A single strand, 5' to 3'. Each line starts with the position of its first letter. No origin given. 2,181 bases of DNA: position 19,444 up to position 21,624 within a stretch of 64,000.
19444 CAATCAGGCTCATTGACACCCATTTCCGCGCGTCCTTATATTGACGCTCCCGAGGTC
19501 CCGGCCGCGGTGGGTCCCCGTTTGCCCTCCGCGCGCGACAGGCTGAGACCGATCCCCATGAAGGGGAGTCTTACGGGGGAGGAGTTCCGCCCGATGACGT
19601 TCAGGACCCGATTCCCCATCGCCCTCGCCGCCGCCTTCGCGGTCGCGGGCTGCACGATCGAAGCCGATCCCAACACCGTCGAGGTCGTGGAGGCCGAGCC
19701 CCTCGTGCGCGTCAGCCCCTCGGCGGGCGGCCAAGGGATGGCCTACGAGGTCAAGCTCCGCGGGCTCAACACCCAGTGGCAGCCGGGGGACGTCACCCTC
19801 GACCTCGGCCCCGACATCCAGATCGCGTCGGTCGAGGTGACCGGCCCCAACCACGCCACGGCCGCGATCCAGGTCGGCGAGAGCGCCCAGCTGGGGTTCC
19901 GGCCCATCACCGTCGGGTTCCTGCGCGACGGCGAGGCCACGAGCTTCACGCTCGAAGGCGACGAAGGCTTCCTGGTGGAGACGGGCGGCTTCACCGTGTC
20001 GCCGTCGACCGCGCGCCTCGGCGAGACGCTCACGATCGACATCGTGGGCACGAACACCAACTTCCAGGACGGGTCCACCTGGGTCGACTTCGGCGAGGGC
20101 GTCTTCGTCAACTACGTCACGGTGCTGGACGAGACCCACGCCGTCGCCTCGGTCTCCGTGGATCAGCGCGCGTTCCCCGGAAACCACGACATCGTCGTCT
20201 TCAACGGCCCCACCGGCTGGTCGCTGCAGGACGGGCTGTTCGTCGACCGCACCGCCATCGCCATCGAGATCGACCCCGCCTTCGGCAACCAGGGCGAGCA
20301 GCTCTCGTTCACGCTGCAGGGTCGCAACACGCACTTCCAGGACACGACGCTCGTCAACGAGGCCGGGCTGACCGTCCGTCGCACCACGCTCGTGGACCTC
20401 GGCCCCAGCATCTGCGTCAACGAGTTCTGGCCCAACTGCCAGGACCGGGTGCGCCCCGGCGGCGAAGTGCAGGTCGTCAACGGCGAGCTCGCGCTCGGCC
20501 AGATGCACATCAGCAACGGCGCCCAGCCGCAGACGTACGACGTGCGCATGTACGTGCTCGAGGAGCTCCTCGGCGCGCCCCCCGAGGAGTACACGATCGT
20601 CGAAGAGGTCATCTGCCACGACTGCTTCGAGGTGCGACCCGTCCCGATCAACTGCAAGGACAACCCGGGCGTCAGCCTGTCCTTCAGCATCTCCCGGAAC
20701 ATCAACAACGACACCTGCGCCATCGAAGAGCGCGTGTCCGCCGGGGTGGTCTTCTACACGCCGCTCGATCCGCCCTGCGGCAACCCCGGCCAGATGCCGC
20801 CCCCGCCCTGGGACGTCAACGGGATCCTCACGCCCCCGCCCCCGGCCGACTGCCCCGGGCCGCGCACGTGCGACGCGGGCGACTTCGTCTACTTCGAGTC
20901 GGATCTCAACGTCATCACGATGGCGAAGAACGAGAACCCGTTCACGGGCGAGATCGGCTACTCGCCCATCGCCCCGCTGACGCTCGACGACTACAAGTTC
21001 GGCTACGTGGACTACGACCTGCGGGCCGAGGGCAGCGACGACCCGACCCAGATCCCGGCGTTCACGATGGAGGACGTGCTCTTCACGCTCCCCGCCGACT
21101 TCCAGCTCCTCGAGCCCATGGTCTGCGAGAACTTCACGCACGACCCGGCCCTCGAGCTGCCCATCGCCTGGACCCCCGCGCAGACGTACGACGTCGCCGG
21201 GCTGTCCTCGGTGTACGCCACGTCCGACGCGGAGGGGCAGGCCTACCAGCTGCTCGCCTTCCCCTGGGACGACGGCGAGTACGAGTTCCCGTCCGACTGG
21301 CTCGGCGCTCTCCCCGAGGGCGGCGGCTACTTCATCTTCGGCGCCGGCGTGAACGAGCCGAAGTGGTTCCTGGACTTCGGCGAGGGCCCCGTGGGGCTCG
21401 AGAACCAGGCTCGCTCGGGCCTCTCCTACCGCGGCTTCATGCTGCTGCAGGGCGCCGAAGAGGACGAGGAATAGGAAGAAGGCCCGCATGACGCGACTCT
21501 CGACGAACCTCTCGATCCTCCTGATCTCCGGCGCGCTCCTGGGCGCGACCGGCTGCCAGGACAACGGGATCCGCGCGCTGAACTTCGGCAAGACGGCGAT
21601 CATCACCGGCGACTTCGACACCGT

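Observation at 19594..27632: Run of five consecutive lipoprotein genes including a VWA plus Myxococcus Cys-rich-repeat protein and a 30-Cys mini-lipoprotein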

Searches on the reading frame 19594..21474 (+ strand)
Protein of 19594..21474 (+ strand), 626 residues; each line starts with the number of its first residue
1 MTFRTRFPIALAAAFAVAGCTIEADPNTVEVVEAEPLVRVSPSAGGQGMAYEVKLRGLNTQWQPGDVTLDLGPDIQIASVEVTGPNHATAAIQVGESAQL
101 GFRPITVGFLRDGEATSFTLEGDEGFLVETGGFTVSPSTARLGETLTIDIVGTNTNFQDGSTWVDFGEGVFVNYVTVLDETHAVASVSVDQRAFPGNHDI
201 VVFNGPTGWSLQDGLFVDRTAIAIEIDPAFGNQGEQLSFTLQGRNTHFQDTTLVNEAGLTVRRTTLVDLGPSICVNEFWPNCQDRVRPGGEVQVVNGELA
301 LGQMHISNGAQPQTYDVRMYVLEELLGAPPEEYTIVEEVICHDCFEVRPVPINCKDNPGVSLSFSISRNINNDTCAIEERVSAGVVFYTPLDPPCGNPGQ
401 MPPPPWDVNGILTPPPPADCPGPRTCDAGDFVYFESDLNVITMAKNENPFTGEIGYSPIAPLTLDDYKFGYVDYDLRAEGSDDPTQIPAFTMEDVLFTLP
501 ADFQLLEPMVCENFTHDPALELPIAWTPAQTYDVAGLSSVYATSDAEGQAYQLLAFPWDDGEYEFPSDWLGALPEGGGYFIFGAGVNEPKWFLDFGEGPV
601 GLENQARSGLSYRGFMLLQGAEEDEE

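Call 8: search_protein_families(library=pfam, proteins=[window:19594-21474:+], max_evalue=0.1)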
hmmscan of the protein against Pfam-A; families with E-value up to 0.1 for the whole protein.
window:19594-21474:+ (626 aa): 1 family
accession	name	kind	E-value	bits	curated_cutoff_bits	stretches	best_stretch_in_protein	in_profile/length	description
PF09099.16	Qn_am_d_aIII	-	3.7e-07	30.8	22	1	135-202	7-69/82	Quinohemoprotein amine dehydrogenase, alpha subunit domain III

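Call 9: search_protein_families(library=ncbifam, proteins=[window:19594-21474:+], max_evalue=0.1)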
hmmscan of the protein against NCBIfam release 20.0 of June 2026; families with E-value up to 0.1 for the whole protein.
window:19594-21474:+ (626 aa): 2 families
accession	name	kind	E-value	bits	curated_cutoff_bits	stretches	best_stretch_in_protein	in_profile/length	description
TIGR03908.1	QH_alpha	equivalog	5.8e-06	25.1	274.35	1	134-204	297-362/510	quinohemoprotein amine dehydrogenase subunit alpha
NF058597.1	CoaZ_rpt_PGGG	domain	0.033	14.2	30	1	134-206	7-75/88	choice-of-anchor Z repeating domain-containing protein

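Call 67: search_protein_families(library=pfam, proteins=[window:19594-21471:+], max_evalue=10)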
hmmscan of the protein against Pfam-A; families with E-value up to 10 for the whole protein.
window:19594-21471:+ (626 aa): 2 families
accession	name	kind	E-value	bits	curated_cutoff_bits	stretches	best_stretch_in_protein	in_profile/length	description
PF09099.16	Qn_am_d_aIII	-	3.7e-07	30.8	22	2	135-202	7-69/82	Quinohemoprotein amine dehydrogenase, alpha subunit domain III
PF01833.30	TIG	-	3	8.4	20.9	1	135-216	6-82/84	IPT/TIG domain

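Call 77: search_solved_structures(query=A8, max_evalue=1)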
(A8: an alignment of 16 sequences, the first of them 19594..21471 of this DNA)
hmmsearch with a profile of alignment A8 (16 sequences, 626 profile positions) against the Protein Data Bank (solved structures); distinct sequences matched with E-value up to 1: 1.
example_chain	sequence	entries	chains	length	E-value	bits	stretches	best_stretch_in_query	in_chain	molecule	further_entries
1dbg_A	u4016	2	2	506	0.62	11.6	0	262-342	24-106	CHONDROITINASE B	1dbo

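Call 94: search_protein_families(library=padloc, proteins=[window:19594-21471:+], max_evalue=0.01)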
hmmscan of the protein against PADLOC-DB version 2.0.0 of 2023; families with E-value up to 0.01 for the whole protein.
window:19594-21471:+ (626 aa): 0 families
